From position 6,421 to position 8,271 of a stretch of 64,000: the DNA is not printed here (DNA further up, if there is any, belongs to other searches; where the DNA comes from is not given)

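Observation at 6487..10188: Giant lipoprotein combining an amidohydrolase catalytic domain, thrombospondin type-3 Ca-binding repeats and a lamin-tail domain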

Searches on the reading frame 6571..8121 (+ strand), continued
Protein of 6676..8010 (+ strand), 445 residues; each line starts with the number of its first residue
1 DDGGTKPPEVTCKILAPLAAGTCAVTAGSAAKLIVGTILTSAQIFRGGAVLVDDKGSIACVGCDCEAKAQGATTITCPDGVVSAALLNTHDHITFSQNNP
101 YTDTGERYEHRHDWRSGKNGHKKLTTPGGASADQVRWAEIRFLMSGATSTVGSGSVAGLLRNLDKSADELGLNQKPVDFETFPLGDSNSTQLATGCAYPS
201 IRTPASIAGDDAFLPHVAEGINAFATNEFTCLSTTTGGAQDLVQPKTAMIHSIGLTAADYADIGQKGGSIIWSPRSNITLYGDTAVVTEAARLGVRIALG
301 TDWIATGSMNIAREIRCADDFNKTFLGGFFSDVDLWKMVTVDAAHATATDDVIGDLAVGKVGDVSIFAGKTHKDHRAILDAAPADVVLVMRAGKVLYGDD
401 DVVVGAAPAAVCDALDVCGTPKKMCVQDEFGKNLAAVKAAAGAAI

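Call 45: search_solved_structures(query=A1, max_evalue=0.001, show_alignments=3)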
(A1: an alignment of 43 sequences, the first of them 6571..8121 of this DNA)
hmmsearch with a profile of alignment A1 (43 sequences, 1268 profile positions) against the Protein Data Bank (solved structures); distinct sequences matched with E-value up to 0.001: 20.
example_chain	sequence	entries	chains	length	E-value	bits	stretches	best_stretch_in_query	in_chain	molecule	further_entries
3fby_A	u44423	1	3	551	3.5e-29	104.3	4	636-682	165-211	Cartilage oligomeric matrix protein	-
1yo8_A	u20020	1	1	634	4e-28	100.8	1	577-683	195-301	thrombospondin-2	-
2rhp_A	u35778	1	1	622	6.5e-28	100.1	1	577-683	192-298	Thrombospondin-2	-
4dyk_A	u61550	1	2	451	5.5e-15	57.3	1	342-467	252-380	AMIDOHYDROLASE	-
4gbd_A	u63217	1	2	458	5.7e-15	57.3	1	342-467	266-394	Putative uncharacterized protein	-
1ux6_A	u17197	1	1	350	1.1e-13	53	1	635-672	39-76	THROMBOSPONDIN-1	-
7ww2_A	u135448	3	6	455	5.7e-09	37.4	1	346-493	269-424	8-oxoguanine deaminase | Hydroxydechloroatrazine ethylaminohydrolase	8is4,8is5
2imr_A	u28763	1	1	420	3e-08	35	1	339-418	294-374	Hypothetical protein DR_0824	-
4dzh_A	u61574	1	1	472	6.8e-08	33.8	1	339-465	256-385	AMIDOHYDROLASE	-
3hpa_A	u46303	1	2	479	1.3e-07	32.9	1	312-468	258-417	AMIDOHYDROLASE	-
2uz9_A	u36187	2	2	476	2e-07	32.3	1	332-463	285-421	GUANINE DEAMINASE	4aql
3lnp_A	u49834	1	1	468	2.3e-07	32.1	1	340-465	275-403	Amidohydrolase family Protein OLEI01672_1_465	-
3e0l_A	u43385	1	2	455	2.5e-07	31.9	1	333-463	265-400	Guanine deaminase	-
4f0r_A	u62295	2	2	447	5.7e-07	30.8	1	339-466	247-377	5-methylthioadenosine/S-adenosylhomocysteine deaminase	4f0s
6ohb_A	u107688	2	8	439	7.8e-07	30.3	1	341-465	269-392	Guanine deaminase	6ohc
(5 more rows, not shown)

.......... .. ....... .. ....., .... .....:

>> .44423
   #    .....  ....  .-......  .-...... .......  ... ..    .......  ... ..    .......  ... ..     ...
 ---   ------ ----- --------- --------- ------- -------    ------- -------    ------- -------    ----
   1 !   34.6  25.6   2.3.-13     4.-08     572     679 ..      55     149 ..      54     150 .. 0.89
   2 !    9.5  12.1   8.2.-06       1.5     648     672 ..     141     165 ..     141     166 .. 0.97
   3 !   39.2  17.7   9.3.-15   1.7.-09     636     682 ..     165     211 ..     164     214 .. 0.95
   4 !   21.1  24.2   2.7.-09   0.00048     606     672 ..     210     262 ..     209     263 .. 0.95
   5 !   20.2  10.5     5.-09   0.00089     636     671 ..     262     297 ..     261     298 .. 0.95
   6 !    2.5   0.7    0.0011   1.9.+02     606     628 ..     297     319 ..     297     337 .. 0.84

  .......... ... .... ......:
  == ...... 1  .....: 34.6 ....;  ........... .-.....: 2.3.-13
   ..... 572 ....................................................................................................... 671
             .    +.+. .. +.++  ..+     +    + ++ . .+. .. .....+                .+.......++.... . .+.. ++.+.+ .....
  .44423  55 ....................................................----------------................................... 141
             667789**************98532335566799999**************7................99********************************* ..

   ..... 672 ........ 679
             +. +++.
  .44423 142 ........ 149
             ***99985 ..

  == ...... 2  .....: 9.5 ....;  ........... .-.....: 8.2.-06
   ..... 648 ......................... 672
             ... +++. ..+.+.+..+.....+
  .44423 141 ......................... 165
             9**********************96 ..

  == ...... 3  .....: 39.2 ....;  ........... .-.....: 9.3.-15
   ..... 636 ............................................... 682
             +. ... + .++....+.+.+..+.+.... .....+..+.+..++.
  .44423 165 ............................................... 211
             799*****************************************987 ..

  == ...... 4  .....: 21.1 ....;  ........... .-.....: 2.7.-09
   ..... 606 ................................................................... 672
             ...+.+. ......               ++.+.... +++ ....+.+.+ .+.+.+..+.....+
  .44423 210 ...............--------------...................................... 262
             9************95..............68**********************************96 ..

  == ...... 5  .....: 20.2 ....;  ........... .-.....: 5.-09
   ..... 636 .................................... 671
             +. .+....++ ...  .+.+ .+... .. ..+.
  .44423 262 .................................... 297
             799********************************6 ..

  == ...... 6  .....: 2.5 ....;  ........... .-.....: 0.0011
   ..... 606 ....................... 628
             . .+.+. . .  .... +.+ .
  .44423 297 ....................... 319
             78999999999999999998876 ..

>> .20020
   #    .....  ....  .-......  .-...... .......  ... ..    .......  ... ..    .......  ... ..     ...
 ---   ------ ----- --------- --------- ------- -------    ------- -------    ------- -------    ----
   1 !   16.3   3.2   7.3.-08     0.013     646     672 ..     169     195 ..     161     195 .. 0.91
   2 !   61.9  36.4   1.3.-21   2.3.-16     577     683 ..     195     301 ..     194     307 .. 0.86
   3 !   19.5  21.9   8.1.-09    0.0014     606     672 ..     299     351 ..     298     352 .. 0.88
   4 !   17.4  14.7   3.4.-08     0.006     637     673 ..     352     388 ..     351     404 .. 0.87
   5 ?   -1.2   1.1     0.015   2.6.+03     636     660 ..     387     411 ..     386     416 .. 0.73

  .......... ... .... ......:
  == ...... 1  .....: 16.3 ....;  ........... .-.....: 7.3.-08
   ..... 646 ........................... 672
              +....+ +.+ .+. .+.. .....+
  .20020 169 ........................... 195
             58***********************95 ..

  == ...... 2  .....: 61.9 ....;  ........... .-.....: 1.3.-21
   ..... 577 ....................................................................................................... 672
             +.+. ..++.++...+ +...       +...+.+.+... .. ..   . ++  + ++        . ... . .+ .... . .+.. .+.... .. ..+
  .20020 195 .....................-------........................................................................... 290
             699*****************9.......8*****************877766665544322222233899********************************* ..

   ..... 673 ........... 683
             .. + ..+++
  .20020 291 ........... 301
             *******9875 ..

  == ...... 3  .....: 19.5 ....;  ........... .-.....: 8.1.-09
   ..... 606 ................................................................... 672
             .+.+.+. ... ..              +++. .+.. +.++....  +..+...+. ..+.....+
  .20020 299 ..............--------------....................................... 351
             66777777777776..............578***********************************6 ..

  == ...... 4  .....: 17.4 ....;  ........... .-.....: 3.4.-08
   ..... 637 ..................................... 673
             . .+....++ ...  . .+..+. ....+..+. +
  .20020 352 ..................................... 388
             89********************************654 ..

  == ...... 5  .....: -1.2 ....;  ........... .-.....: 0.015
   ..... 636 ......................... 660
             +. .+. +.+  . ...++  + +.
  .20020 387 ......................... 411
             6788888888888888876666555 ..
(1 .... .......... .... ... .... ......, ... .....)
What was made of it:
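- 8104..8436 (+): Thrombospondin type-3 calcium-binding repeats, aa 540-650: two long repeats containing four Asp-rich motifs and 8 Cys. The profile hits COMP 3fby and TSP-2 1yo8 at E 1e-28 to 1e-29 (call 45).
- On Thrombospondin type-3 repeat proteins: E 1e-28 to 1e-29 to COMP and TSP-2 (call 45).
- Checked: The family profile matches COMP and thrombospondin-2 type-3 repeats at E 1e-28 to 1e-29 (call 45).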

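Call 61: search_solved_structures(query=A3, max_evalue=0.01, show_alignments=2)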
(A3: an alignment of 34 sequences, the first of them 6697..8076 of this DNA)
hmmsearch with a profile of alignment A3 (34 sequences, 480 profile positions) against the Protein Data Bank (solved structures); distinct sequences matched with E-value up to 0.01: 35.
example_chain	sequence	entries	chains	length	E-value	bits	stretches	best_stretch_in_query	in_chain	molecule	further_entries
4dyk_A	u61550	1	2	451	1.7e-16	63.2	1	242-371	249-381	AMIDOHYDROLASE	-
4gbd_A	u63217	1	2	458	1.8e-16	63.1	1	242-371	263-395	Putative uncharacterized protein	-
7ww2_A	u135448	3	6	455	1.3e-12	50.3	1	249-396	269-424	8-oxoguanine deaminase | Hydroxydechloroatrazine ethylaminohydrolase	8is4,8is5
4f0r_A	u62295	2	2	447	1.7e-11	46.7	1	241-370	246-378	5-methylthioadenosine/S-adenosylhomocysteine deaminase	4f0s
3hpa_A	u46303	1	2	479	2.6e-11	46.1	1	214-371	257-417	AMIDOHYDROLASE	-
4dzh_A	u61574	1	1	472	2.7e-11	46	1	242-369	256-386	AMIDOHYDROLASE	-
4v1x_A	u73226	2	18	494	3.2e-10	42.5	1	242-396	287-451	ATRAZINE CHLOROHYDROLASE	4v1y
2uz9_A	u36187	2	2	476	4.2e-10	42.1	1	214-368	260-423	GUANINE DEAMINASE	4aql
2imr_A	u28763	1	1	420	5e-10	41.8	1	242-320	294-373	Hypothetical protein DR_0824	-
3e0l_A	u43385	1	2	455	5.1e-10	41.8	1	214-368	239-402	Guanine deaminase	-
3lnp_A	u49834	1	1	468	9.9e-10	40.9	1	243-370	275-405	Amidohydrolase family Protein OLEI01672_1_465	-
2bb0_A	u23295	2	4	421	4.5e-08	35.4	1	251-370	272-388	Imidazolonepropionase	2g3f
6ohb_A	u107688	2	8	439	9.2e-08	34.4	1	242-369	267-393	Guanine deaminase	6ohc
1p1m_A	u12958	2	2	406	1.4e-07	33.8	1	243-399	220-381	Hypothetical protein TM0936 | Uncharacterized protein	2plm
1j6p_A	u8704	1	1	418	1.5e-07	33.7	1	243-399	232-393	METAL-DEPENDENT HYDROLASE OF CYTOSINEDEMANIASE/CHLOROHYDROLASE FAMILY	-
3mtw_A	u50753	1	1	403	0.0043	19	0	49-94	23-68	L-Arginine carboxypeptidase Cc2672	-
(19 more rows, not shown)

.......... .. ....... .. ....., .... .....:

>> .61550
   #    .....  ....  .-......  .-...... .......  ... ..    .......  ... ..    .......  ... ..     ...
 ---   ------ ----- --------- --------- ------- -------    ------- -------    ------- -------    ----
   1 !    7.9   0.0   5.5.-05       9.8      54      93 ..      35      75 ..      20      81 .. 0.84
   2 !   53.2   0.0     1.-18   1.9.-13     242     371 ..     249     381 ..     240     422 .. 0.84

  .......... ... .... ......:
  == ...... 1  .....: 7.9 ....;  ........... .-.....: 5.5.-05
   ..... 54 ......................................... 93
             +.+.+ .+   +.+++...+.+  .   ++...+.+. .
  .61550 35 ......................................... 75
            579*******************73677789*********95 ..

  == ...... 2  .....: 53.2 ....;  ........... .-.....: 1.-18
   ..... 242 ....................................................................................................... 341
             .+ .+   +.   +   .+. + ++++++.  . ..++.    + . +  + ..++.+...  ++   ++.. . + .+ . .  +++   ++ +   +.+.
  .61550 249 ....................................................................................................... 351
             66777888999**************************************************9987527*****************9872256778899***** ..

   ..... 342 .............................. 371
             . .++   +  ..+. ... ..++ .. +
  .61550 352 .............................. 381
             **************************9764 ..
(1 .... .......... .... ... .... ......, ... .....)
